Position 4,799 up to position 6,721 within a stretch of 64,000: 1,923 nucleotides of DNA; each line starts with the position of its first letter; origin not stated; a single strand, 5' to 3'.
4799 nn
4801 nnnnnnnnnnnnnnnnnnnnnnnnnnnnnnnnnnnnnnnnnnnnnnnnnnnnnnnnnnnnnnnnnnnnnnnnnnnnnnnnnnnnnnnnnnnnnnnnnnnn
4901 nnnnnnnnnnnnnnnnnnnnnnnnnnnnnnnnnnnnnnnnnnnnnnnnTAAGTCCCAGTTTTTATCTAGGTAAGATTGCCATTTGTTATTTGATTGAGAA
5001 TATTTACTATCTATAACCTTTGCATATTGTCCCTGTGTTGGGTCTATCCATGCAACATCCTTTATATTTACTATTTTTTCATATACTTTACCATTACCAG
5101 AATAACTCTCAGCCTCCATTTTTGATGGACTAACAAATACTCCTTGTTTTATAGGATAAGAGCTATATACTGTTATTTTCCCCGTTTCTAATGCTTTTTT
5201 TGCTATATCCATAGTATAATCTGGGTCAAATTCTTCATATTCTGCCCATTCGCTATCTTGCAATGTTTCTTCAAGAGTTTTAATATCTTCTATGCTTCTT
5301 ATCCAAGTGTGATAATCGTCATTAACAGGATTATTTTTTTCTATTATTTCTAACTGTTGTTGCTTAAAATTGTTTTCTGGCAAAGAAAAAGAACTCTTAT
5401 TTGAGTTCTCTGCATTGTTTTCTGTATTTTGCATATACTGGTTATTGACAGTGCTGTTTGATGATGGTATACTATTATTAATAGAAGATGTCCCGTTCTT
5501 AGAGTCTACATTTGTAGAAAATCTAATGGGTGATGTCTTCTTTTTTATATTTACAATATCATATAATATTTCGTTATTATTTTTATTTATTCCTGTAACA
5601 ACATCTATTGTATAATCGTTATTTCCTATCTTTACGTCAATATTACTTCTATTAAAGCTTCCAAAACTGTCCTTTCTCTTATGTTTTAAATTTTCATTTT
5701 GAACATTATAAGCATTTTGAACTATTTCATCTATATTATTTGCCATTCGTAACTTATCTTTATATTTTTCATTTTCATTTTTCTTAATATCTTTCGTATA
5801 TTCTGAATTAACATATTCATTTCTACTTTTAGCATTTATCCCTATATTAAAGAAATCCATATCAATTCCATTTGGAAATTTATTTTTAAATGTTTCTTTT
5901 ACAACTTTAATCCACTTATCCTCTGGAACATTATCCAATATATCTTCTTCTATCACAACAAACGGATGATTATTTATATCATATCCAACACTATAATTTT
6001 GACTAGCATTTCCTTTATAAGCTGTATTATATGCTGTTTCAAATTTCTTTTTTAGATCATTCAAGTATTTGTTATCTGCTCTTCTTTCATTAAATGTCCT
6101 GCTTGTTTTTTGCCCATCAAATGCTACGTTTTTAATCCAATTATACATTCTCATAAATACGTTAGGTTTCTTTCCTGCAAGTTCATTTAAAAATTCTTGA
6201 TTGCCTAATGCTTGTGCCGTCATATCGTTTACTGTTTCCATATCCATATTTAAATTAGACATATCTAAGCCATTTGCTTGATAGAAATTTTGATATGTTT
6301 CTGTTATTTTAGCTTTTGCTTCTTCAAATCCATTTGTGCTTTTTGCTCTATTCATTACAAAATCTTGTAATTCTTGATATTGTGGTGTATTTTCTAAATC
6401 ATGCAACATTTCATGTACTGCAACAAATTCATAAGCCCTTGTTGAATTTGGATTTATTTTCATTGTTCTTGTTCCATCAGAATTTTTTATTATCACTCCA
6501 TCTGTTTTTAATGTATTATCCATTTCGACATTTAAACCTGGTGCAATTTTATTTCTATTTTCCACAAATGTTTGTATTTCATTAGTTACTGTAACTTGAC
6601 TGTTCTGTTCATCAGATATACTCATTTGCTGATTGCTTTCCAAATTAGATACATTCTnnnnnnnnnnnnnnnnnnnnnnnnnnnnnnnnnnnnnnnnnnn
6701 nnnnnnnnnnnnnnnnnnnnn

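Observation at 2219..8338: Giant 2039-aa virion protein with HEXXH zincin-like motif, glycine-rich membrane-like segments and Asn-rich linkers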

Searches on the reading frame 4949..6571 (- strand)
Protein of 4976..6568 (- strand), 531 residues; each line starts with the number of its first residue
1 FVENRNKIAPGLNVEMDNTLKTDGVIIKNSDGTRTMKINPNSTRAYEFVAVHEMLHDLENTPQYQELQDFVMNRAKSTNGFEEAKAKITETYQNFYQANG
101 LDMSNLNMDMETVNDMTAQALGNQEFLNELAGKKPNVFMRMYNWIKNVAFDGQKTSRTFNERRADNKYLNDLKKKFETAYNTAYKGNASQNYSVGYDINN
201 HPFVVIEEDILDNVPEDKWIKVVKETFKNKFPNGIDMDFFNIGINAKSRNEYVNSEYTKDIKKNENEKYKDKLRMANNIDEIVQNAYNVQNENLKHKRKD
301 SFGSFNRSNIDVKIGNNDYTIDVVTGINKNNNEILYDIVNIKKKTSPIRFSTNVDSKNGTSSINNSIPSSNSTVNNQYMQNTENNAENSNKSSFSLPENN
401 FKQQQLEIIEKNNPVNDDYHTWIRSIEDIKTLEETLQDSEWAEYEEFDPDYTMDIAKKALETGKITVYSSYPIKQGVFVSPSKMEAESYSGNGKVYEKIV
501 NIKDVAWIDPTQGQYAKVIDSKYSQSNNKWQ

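Call 23: find_homologous_proteins(query=window:4976-6568:-, max_evalue=0.001)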
Query window:4976-6568:- (531 aa): 87 proteins with E <= 0.001 among 8000 candidates.
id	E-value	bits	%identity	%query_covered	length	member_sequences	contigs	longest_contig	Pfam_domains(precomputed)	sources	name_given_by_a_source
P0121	1.4e-105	373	51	75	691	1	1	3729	PF18760.8,PF18798.7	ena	-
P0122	1.8e-98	349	50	75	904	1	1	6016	PF00226.37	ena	-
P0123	2.8e-84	303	76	37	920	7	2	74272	-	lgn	-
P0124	8.5e-80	288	39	95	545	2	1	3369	-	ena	-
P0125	4.8e-73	265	48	62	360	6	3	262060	-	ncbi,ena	-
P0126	2.1e-72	263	43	69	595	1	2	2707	-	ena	-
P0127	9.6e-66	241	35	98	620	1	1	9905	PF18819.7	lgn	-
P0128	8.2e-61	225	42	54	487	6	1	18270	PF18760.8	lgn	-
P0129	2.4e-60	224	39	84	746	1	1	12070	-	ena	-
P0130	1.7e-55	208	35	93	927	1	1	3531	PF18798.7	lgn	-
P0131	6.5e-54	202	70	26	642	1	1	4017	-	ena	-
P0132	1.1e-53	202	63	26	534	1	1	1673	PF18760.8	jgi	jgi:hypothetical protein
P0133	2.0e-51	194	33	90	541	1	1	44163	PF18812.7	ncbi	-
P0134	2.2e-51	194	56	31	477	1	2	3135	PF18798.7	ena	-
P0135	4.6e-51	193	54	33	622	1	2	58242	-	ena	-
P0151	5.4e-45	173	66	23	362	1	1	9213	PF18760.8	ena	-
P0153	1.1e-44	172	59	27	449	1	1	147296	PF18798.7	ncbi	-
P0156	9.8e-44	169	60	29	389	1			PF18812.7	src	-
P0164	6.3e-42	163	62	23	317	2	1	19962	PF18760.8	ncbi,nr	ncbi:MAG: hypothetical protein E7647_06200 [Ruminococcaceae bacterium]|nr:hypothetical protein [Osci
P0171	1.0e-40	159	43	42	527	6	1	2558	PF18798.7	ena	-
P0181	9.0e-35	139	45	29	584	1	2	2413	PF18798.7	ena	-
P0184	2.0e-32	131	31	93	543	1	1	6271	PF18798.7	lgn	-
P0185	1.1e-31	129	39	47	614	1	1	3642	PF18798.7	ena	-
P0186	1.6e-29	122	45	28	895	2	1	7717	PF18798.7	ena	-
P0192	4.0e-24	104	51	22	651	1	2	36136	PF04860.18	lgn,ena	-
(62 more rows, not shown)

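Call 25: search_protein_families(library=pfam, proteins=[P0151, P0164, P0128, P0121, P0153, P0156, P0192, P0133, P0127], max_evalue=0.01)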
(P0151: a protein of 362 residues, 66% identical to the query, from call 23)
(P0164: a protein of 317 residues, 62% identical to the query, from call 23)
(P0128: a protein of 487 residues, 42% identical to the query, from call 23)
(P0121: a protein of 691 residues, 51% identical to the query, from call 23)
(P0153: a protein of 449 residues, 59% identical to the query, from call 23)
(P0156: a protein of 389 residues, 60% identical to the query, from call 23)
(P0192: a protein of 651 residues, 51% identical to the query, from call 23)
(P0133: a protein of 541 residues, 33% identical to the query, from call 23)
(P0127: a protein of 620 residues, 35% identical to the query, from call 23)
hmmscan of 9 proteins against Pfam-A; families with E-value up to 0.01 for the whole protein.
P0151 (362 aa): 1 family
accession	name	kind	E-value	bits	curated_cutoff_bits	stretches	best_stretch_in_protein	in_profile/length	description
PF18760.7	ART-PolyVal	-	1.2e-20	75.1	31.2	1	178-344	1-139/140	ADP-Ribosyltransferase in polyvalent proteins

P0164 (317 aa): 1 family
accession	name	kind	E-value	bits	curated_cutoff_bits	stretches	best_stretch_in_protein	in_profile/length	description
PF18760.7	ART-PolyVal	-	1.3e-11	45.9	31.2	1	179-256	1-69/140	ADP-Ribosyltransferase in polyvalent proteins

P0128 (487 aa): 1 family
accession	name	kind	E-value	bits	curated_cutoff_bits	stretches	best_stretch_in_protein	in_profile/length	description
PF18760.7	ART-PolyVal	-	5e-14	53.7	31.2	1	341-436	3-85/140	ADP-Ribosyltransferase in polyvalent proteins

P0121 (691 aa): 2 families
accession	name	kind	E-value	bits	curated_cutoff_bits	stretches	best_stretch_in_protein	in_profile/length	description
PF18760.7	ART-PolyVal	-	1e-18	68.9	31.2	1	432-598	1-139/140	ADP-Ribosyltransferase in polyvalent proteins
PF18798.6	LPD3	-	2.9e-05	24.6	27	1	236-348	2-113/114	Large polyvalent protein-associated domain 3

P0153 (449 aa): 1 family
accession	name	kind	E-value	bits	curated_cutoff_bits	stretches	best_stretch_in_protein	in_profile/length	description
PF18798.6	LPD3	-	4.5e-10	40.2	27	1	80-183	5-114/114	Large polyvalent protein-associated domain 3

P0156 (389 aa): 1 family
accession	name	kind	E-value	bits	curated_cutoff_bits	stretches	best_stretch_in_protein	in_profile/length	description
PF18812.6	PBECR3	-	3.6e-09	37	30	1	320-383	8-71/115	phage-Barnase-EndoU-ColicinE5/D-RelE like nuclease3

P0192 (651 aa): 1 family
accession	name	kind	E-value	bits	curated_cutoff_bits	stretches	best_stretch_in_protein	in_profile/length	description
PF04860.17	Phage_portal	-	5.4e-43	147.8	39.1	2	50-281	1-233/321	Phage portal protein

P0133 (541 aa): 1 family
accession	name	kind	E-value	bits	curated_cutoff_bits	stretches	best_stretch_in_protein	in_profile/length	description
PF18812.6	PBECR3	-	1.9e-13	50.8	30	1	195-305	7-111/115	phage-Barnase-EndoU-ColicinE5/D-RelE like nuclease3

P0127 (620 aa): 1 family
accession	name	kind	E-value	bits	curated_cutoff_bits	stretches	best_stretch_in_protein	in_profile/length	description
PF18819.6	MuF_C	-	1.7e-11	44.6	27.6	1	258-364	4-100/103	Phage MuF-C-terminal domain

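Call 49: predict_structure(alignment_id=A3)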
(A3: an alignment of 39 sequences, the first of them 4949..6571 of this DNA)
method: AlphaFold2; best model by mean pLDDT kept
length: 541 residues; sequences in the alignment: 39
mean_pLDDT: 73.4   pTM: 0.48
mean pLDDT of the five models: 73.4, 72.0, 71.5, 69.5, 69.3
residues with pLDDT >= 90: 158; 70-90: 208; 50-70: 56; < 50: 119
segments of 3 or more residues with pLDDT < 50: 1-9, 153-159, 187-192, 236-242, 244-256, 270-293, 352-398
pLDDT, mean of each block of 10 residues (from residue 1): 36 79 87 83 83 88 91 91 88 87 84 92 90 88 78 48 59 87 62 62 78 90 77 49 42 48 63 34 37 52 76 88 80 71 87 41 29 25 27 37 89 83 90 97 95 97 95 95 97 96 96 93 69 81 49
secondary structure, 60 per line:
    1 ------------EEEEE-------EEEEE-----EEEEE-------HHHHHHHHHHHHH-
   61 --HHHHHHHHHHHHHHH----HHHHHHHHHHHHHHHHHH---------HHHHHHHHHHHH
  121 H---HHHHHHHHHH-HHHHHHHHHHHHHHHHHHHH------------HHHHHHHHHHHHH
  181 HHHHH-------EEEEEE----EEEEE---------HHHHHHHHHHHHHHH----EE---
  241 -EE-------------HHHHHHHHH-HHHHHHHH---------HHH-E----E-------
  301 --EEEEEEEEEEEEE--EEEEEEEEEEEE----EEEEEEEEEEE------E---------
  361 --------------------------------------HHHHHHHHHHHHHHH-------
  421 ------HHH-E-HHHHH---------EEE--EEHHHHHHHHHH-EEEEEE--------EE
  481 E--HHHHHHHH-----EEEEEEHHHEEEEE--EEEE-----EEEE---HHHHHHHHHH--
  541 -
elements in order: E13-17 E25-29 E35-39 H47-59 H63-77 H82-99 H109-121 H125-134 H136-155 H168-185 E193-198 E203-207 H217-231 H257-265 H267-274 E303-315 E318-329 E334-344 H399-413 H433-437 E447-449 H454-463 E465-470 E479-481 H484-491 E497-502 E506-510 E513-516 E522-525 H529-538

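Call 51: fold_search(model_id=the predicted structure, library=pdb)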
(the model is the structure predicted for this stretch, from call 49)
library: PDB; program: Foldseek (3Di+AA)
matches with E <= 10: 249; with E <= 0.001: 0
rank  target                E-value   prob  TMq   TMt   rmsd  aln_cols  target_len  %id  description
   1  6je8                  6.9e-01  0.16  0.08  0.09   6.8        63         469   19  crystal structure of a beta-N-acetylhexosaminidase (released 2019-03-13)
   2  9exk                  8.1e-01  0.06  0.09  0.06  22.1       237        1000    9  Scalable protein design using hallucination in a relaxed sequence space (released 2024-10-16)
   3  4qan_A                1.1e+00  0.33  0.08  0.11   6.4        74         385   16  Crystal structure of a cystatin-like protein (RUMGNA_02398) from Ruminococcus gnavus ATCC 29149 at 2.10 A resolution (released 2014-07-23)
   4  8etq                  1.1e+00  0.08  0.11  0.17  13.7       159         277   13  Designed pentafoil knot protein folded into a trefoil knot (released 2023-10-25)
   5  8bbl_B                1.1e+00  0.21  0.05  0.06   5.0        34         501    6  SGL a GH20 family sulfoglycosidase (released 2023-01-11)
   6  4tx4_A                1.1e+00  0.14  0.07  0.37  10.7        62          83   13  Crystal Structure of a Single-Domain Cysteine Protease Inhibitor from Cowpea (Vigna unguiculata) (released 2015-10-14)
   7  5hl1_A                1.3e+00  0.05  0.11  0.13  14.4       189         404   14  Crystal structure of glutaminase C in complex with inhibitor CB-839 (released 2016-08-24)
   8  4pys_A                1.4e+00  0.23  0.08  0.08   3.5        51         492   16  The crystal structure of beta-N-acetylhexosaminidase from Bacteroides fragilis NCTC 9343 (released 2014-06-18)
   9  9dse_A                1.4e+00  0.08  0.11  0.25  12.6       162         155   12  Cyanide-ligated Bordetella pertussis globin coupled sensor regulatory domain (released 2025-12-24)
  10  3vol                  1.4e+00  0.07  0.08  0.21   9.5       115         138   16  X-ray Crystal Structure of PAS-HAMP Aer2 in the CN-bound Form (released 2012-05-23)
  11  6vek_A                1.4e+00  0.02  0.08  0.12  23.1       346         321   10  Contact-dependent growth inhibition toxin-immunity protein complex from from E. coli 3006, full-length (released 2021-01-27)
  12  4pys_B                1.5e+00  0.23  0.07  0.07   3.2        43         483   16  The crystal structure of beta-N-acetylhexosaminidase from Bacteroides fragilis NCTC 9343 (released 2014-06-18)
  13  8e12_C                1.6e+00  0.06  0.10  0.25  13.0       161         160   11  Homotrimeric variant of tcTRP9, BGL14 (released 2023-04-12)
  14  8kfi_A                1.7e+00  0.09  0.11  0.29  13.0       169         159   14  Crystal structure of sperm whale myoglobin (F43A/H64I mutant) reconstituted with manganese porphycene (released 2024-08-21)
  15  7te7                  1.7e+00  0.04  0.09  0.15  14.0       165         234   13  Estrogen Receptor Alpha Ligand Binding Domain in Complex with RAD1901 (released 2022-01-19)
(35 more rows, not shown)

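Call 56: fold_search(model_id=the predicted structure, library=viral)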
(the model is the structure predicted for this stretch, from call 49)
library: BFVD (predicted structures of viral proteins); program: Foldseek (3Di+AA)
matches with E <= 10: 354; with E <= 0.001: 9
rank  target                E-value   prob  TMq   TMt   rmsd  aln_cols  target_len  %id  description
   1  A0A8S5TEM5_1          3.6e-24  1.00  0.38  0.21  19.9       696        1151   23  Large polyvalent protein associated domain 38 [Siphoviridae sp. ct1yA16]
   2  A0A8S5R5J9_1          1.9e-13  1.00  0.23  0.12  24.0       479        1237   18  Uncharacterized protein [Myoviridae sp. ctxbQ4]
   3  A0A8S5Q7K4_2          9.4e-12  1.00  0.20  0.10  25.2       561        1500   15  Large polyvalent protein-associated domain-containing protein [Podoviridae sp. ctJaJ36]
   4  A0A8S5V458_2          3.9e-10  1.00  0.20  0.11  25.0       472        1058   17  PolyVal ADP-Ribosyltransferase [Myoviridae sp. ct8iP21]
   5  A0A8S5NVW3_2          2.5e-09  1.00  0.19  0.09   6.1       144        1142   41  Phage MuF C-terminal domain-containing protein [Myoviridae sp. cthRr4]
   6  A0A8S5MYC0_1          2.2e-07  1.00  0.22  0.09  18.0       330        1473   18  Nuclease [Myoviridae sp. ctRRy11]
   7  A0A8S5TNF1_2          2.5e-05  1.00  0.19  0.10  24.6       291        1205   21  Large polyvalent protein-associated domain-containing protein [Podoviridae sp. ct90d35]
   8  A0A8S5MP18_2          7.0e-05  0.87  0.15  0.09  23.3       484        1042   16  PolyVal ADP-ribosyltransferase [Siphoviridae sp. ctLR131]
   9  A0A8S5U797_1          2.0e-04  0.98  0.21  0.11  23.7       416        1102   12  Large polyvalent protein-associated domain 3 (Fragment) [Podoviridae sp. ctngc57]
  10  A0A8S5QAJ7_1          1.4e-03  0.96  0.24  0.11  20.6       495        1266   11  Phage MuF C-terminal domain-containing protein [Podoviridae sp. ctZ5d16]
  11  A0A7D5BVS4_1          9.4e-03  0.30  0.14  0.08  22.5       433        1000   13  (no name in the UniProt tables at hand)
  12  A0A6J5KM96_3          1.0e-02  1.00  0.21  0.09   5.8       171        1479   14  AdoMet_MTases domain containing protein [uncultured Caudovirales phage]
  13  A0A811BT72            1.2e-02  0.44  0.13  0.17  20.3       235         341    9  Uncharacterized protein [Pandoravirus japonicus]
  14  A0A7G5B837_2          1.6e-02  0.38  0.17  0.09  25.9       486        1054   11  Uncharacterized protein [Ralstonia phage Alix]
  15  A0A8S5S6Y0            2.2e-02  0.63  0.12  0.26  14.6       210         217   14  IrrE protein [Siphoviridae sp. ctAFE3]
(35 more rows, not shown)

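Call 93: search_protein_families(library=pfam, proteins=[P0186, P0181, P0185, P0171, P0130, P0184], max_evalue=1)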
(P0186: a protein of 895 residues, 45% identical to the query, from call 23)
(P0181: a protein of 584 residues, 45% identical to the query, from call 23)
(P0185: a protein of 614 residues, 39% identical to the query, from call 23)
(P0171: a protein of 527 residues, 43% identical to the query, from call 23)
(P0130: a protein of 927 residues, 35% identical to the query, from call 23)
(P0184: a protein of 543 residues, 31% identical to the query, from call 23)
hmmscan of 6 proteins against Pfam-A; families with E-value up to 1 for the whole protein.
P0186 (895 aa): 2 families
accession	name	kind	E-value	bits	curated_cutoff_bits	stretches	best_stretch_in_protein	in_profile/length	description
PF18798.6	LPD3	-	1.6e-15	57.7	27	2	656-756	6-113/114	Large polyvalent protein-associated domain 3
PF20573.4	DUF6782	-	0.03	14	27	1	321-366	54-101/241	Putative metallopeptidase family (DUF6782)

P0181 (584 aa): 2 families
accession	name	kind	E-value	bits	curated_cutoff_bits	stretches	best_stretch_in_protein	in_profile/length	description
PF18798.6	LPD3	-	1.2e-07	32.4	27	2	193-287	28-111/114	Large polyvalent protein-associated domain 3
PF11200.13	DUF2981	-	0.25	11.3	27.2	1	292-369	137-202/352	Protein of unknown function (DUF2981)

P0185 (614 aa): 1 family
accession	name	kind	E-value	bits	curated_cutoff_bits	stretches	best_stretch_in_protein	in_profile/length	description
PF18798.6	LPD3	-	9.1e-07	29.5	27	1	125-215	12-106/114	Large polyvalent protein-associated domain 3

P0171 (527 aa): 1 family
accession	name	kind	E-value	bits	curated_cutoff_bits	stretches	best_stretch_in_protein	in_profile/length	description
PF18798.6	LPD3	-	1.5e-06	28.9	27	1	190-308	4-108/114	Large polyvalent protein-associated domain 3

P0130 (927 aa): 1 family
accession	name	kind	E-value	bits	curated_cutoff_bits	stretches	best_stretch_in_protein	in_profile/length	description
PF18798.6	LPD3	-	0.00035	21.2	27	1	802-899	9-114/114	Large polyvalent protein-associated domain 3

P0184 (543 aa): 3 families
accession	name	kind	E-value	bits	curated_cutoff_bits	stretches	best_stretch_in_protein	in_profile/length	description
PF18798.6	LPD3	-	2.6e-05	24.8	27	1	284-397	2-114/114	Large polyvalent protein-associated domain 3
PF20849.2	TelK_muzzle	-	0.11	12.9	27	1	326-369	39-81/118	Protelomerase, muzzle domain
PF19991.5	HMA_2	-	0.13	12.7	30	1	167-226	57-113/154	Heavy metal associated domain 2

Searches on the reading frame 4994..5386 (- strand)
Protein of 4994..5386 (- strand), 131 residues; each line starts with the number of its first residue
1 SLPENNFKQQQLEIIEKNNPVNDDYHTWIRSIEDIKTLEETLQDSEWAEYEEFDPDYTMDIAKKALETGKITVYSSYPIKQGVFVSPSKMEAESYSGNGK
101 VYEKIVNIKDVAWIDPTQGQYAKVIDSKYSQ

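Call 73: search_solved_structures(query=window:4994-5386:-, max_evalue=10)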
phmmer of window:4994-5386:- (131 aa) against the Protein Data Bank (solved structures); distinct sequences matched with E-value up to 10: 5.
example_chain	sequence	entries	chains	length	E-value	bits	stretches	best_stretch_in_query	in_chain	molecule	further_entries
2lru_A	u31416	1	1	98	0.12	15.9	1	12-71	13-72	Serine/threonine-protein kinase WNK1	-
1e6i_A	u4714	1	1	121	0.53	13.9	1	22-95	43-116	TRANSCRIPTIONAL ACTIVATOR GCN5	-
7r49_A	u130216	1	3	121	1.5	12.4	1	61-120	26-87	Holo-[acyl-carrier-protein] synthase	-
6g8h_CCC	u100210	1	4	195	1.8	12.2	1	57-96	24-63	Transcriptional regulatory protein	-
6g87_A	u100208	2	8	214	2.1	12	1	57-96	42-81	TetR/AcrR family transcriptional regulator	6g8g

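Call 93: search_protein_families(library=pfam, proteins=[window:4994-5386:-], max_evalue=1)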
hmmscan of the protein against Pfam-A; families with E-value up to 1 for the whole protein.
window:4994-5386:- (131 aa): 3 families
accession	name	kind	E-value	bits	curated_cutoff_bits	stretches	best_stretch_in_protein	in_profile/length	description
PF09884.15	DUF2111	-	0.025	15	27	0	80-123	17-58/83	Uncharacterized protein conserved in archaea (DUF2111)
PF18656.6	DUF5633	-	0.045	14.1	23.6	0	62-82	13-31/41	Family of unknown function (DUF5633)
PF18760.7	ART-PolyVal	-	0.081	14.1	31.2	1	81-114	30-66/140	ADP-Ribosyltransferase in polyvalent proteins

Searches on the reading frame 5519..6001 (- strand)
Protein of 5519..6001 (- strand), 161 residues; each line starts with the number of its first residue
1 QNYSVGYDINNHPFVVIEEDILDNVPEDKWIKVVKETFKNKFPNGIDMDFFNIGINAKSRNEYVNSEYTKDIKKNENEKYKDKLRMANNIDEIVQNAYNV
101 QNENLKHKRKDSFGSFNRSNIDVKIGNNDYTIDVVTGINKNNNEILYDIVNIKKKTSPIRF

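Call 93: search_protein_families(library=pfam, proteins=[window:5519-6001:-], max_evalue=1)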
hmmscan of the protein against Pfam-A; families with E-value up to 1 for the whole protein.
window:5519-6001:- (161 aa): 1 family
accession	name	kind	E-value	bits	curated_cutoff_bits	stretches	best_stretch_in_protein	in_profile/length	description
PF18798.6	LPD3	-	1.1e-07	32.5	27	1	37-143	22-111/114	Large polyvalent protein-associated domain 3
